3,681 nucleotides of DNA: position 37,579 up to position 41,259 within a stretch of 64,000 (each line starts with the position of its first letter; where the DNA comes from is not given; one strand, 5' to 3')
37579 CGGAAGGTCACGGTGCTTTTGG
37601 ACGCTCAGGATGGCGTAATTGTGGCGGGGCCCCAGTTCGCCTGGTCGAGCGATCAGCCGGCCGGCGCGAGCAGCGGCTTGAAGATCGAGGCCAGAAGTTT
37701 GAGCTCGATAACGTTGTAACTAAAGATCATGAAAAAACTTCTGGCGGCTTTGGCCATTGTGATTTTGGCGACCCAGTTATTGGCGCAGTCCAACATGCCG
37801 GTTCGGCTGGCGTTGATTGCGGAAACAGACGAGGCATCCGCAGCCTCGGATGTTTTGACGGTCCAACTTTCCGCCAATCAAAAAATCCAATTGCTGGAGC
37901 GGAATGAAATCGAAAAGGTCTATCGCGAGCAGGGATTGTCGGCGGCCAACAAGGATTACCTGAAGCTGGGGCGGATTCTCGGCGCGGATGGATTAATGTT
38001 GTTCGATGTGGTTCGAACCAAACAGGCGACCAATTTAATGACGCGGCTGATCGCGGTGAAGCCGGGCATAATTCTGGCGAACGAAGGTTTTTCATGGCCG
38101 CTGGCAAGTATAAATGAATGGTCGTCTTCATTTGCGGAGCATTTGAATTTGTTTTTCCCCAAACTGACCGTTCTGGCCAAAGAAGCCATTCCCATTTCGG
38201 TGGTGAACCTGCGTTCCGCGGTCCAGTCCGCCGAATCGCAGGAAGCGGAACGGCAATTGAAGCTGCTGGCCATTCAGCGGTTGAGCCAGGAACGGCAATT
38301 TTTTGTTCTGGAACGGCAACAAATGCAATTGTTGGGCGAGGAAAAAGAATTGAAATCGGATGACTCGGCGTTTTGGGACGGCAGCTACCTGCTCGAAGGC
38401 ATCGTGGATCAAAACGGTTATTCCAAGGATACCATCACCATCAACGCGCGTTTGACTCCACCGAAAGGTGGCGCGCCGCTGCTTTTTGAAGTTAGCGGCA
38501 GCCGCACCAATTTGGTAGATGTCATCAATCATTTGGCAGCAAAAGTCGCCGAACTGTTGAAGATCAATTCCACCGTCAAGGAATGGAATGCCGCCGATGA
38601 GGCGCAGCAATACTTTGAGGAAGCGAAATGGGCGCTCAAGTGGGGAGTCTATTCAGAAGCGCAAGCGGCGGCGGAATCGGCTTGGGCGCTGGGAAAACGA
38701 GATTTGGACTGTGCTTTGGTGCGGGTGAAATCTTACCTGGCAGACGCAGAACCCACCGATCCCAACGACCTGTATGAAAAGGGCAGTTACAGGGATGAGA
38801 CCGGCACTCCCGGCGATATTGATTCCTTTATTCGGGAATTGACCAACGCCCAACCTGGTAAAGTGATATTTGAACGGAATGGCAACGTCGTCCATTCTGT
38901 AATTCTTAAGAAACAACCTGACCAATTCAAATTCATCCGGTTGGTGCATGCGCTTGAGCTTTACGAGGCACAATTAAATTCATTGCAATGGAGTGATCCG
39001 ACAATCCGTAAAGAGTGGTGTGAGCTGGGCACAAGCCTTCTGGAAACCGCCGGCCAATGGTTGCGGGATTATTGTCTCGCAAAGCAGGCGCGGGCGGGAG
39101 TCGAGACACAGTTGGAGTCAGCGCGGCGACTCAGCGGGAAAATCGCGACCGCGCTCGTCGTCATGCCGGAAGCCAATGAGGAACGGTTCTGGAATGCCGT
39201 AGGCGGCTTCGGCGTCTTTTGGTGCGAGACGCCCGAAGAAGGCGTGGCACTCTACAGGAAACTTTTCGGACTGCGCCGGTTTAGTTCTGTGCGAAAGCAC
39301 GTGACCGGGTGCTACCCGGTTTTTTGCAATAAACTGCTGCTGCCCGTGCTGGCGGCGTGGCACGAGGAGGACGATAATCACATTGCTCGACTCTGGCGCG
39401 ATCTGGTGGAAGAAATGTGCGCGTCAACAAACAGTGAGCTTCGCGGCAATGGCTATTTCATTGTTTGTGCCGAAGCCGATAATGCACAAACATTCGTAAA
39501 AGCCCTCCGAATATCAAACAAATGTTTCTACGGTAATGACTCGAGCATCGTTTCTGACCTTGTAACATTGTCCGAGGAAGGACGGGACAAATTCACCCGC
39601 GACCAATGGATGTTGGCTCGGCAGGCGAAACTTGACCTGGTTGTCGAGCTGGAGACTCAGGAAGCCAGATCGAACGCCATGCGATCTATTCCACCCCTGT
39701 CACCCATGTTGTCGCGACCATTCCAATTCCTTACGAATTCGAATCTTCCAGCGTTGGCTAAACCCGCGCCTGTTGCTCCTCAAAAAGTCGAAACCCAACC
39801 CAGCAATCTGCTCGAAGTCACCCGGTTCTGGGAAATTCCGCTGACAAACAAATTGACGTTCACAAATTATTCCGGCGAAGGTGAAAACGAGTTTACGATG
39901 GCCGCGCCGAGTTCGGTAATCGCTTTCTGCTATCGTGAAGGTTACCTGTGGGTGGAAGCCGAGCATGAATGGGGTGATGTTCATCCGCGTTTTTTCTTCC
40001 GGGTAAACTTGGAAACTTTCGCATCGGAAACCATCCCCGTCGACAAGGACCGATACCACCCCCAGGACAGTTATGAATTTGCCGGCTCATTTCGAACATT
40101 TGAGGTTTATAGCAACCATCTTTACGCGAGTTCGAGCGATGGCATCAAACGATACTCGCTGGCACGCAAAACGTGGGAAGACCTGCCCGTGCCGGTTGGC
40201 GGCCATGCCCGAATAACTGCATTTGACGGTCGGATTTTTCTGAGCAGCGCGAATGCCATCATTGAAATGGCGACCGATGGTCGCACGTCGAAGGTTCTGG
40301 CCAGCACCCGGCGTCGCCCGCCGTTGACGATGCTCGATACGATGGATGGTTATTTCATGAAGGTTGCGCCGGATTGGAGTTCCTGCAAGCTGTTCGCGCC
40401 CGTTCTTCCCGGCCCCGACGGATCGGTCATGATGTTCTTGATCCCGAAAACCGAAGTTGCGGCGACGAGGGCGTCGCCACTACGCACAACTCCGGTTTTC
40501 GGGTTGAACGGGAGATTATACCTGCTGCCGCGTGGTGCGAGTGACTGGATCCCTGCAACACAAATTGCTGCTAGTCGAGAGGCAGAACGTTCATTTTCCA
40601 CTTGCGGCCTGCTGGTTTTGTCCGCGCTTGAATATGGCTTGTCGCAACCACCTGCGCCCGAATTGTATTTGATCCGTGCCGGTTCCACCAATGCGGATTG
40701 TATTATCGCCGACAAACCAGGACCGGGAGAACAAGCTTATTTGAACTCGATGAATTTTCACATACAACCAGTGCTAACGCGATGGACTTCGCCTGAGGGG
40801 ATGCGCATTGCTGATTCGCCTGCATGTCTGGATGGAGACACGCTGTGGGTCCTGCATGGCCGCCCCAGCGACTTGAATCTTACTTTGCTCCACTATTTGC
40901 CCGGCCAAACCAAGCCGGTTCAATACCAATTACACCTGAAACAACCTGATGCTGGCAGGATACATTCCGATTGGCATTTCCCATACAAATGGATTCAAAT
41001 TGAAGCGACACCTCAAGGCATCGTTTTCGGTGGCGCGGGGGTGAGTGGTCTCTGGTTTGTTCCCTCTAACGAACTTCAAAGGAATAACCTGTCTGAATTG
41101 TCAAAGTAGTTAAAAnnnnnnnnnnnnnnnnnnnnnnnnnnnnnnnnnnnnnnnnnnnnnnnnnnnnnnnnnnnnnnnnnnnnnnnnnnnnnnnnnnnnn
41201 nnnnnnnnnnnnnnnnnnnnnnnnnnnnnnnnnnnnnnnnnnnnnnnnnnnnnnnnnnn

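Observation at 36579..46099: ECF sigma/anti-sigma pair tightly linked to four secreted proteins built from LpoB/CsgG/TolB-N-like modules and beta-propellers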

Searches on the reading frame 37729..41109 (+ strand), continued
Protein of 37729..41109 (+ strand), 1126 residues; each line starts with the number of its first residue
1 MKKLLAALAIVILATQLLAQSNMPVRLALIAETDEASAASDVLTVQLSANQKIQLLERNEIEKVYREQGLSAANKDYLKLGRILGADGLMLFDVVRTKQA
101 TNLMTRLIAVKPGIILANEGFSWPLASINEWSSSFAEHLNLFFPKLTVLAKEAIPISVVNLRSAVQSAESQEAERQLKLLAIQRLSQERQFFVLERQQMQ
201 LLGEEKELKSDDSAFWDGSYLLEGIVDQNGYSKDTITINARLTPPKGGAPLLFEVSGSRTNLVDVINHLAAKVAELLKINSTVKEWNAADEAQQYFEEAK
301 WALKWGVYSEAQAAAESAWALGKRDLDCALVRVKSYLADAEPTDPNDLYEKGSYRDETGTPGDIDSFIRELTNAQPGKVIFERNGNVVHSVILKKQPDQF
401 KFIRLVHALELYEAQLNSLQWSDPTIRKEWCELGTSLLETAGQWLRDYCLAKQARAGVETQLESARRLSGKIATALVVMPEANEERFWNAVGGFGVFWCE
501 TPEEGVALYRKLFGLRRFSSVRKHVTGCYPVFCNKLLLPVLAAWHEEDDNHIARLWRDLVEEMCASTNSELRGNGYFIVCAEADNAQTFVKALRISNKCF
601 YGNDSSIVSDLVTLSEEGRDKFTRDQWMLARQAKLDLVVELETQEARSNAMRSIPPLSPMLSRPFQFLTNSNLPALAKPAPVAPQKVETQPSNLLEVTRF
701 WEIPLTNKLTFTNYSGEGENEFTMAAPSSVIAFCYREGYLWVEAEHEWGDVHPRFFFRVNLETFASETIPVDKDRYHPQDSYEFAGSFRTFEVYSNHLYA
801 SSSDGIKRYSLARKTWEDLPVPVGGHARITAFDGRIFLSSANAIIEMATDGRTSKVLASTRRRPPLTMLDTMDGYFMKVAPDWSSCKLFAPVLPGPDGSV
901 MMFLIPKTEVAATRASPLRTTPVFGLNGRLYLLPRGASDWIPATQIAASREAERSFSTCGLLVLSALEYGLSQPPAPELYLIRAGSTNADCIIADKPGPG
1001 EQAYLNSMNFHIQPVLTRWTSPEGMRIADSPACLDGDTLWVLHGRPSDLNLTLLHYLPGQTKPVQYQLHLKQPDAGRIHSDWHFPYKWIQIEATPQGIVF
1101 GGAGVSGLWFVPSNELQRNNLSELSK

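Call 49: fold_search(model_id=the predicted structure, library=pdb)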
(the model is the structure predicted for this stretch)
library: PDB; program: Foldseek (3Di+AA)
matches with E <= 10: 1018; with E <= 0.001: 59
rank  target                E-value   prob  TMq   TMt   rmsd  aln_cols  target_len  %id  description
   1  5mvh                  2.0e-05  1.00  0.22  0.53   8.1       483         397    8  Glycoside Hydrolase BACCELL_00856 (released 2017-04-26)
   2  5mum                  3.5e-05  1.00  0.22  0.52   8.3       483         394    8  Glycoside Hydrolase BACINT_00347 (released 2017-04-26)
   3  7mx5_A                8.2e-05  1.00  0.13  0.31  15.0       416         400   12  Crystal structure of TolB from Acinetobacter baumannii (released 2021-05-26)
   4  7mx5_B                8.2e-05  1.00  0.13  0.31  15.1       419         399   12  Crystal structure of TolB from Acinetobacter baumannii (released 2021-05-26)
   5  5g04_R                9.8e-05  1.00  0.19  0.51  13.0       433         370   10  Structure of the human APC-Cdc20-Hsl1 complex (released 2016-05-25)
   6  4irt                  1.1e-04  1.00  0.20  0.47   8.3       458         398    7  Crystal structure of a putative neuraminidase (BACOVA_03493) from Bacteroides ovatus ATCC 8483 at 1.74 A resolution (released 2013-03-13)
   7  6s5u_C                1.2e-04  1.00  0.16  0.45   8.7       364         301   11  Strictosidine Synthase from Ophiorrhiza pumila in complex with N-[2-(1H-Indol-3-yl)ethyl]-3-methyl-1-butanamine (released 2020-04-08)
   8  5mul                  1.2e-04  1.00  0.20  0.51   8.2       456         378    6  Glycoside Hydrolase BT3686 bound to Glucuronic Acid (released 2017-04-26)
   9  5muk                  1.2e-04  1.00  0.20  0.51   8.2       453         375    6  Glycoside Hydrolase BT3686 (released 2017-04-26)
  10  7drq_B                1.2e-04  1.00  0.20  0.41  10.1       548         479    8  Crystal structure of polysaccharide lyase Uly1 (released 2021-03-31)
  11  9bfq_A                1.5e-04  1.00  0.11  0.12  23.6       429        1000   12  Cryo-EM structure of Sevenless in complex with Bride of Sevenless (released 2025-01-29)
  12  4zgc_A                1.6e-04  1.00  0.15  0.37   7.9       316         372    8  Crystal Structure Analysis of Kelch protein (with disulfide bond) from Plasmodium falciparum (released 2015-06-10)
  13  5lcw_Q                1.9e-04  1.00  0.20  0.56  12.5       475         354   10  Cryo-EM structure of the Anaphase-promoting complex/Cyclosome, in complex with the Mitotic checkpoint complex (APC/C-M (released 2016-08-10)
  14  5wbk_A                1.9e-04  0.99  0.17  0.18  26.4       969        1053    9  Crystal structure of the arabidopsis thaliana Raptor in complex with the TOS peptide of human S6K1 (released 2017-12-20)
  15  6byp_B                2.3e-04  1.00  0.20  0.38  10.4       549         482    7  Structure of PL24 family Polysaccharide lyase-LOR107 (released 2018-02-07)
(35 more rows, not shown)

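Call 71: search_protein_families(library=padloc, proteins=[window:37729-41109:+], max_evalue=0.01)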
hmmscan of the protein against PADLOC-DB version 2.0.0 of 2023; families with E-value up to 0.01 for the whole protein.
window:37729-41109:+ (1126 aa): 0 families

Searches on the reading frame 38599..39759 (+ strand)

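Call 39: search_protein_families(library=pfam, proteins=[window:38599-39759:+], max_evalue=10)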
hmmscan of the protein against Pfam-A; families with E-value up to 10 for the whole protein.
window:38599-39759:+ (387 aa): 1 family
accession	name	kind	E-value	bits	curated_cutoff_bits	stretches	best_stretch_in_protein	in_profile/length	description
PF18369.6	PKS_DE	-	0.11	13.5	26.7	1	247-257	30-40/44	Polyketide synthase dimerisation element domain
